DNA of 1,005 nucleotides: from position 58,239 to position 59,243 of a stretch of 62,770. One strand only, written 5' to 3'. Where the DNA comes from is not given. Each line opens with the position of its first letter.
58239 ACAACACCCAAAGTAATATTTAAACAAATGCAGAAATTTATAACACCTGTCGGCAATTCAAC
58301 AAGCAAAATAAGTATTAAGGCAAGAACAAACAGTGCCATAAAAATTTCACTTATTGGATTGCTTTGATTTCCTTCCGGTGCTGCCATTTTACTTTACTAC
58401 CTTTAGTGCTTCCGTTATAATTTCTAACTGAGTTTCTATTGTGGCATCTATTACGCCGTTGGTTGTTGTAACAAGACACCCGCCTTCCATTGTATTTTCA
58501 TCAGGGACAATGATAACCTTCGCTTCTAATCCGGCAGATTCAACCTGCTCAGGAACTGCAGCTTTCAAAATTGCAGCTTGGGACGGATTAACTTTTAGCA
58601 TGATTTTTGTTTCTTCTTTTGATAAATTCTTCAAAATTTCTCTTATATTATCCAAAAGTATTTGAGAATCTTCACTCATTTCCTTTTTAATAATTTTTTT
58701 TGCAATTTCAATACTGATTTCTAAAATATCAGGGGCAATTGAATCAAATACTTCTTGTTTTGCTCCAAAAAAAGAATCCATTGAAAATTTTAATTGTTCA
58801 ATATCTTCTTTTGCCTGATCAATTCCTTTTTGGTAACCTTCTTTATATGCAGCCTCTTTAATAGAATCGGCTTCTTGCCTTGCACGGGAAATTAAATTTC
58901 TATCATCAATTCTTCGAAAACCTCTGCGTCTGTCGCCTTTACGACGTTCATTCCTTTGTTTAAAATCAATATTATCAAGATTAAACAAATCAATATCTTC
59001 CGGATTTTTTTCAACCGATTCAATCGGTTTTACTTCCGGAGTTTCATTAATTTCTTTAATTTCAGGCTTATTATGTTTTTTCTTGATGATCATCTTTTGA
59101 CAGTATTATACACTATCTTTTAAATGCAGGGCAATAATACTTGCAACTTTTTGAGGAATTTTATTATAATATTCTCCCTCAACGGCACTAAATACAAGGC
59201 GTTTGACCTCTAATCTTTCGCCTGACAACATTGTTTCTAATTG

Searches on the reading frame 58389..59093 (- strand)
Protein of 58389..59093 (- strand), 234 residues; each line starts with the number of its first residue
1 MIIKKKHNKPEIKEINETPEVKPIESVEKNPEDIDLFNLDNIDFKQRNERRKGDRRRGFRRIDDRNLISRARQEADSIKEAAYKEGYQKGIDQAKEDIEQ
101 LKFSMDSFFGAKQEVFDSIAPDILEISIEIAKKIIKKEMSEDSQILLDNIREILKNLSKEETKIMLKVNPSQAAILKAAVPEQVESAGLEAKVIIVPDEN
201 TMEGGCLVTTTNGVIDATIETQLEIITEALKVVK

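Call 85: search_protein_families(library=pfam, proteins=[window:58389-59093:-], max_evalue=0.00001)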
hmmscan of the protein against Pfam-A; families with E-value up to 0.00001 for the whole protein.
window:58389-59093:- (234 aa): 1 family
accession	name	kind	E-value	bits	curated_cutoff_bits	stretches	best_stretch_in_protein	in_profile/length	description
PF02108.21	FliH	-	7e-25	87.9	24.1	1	97-224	3-126/128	Flagellar assembly protein FliH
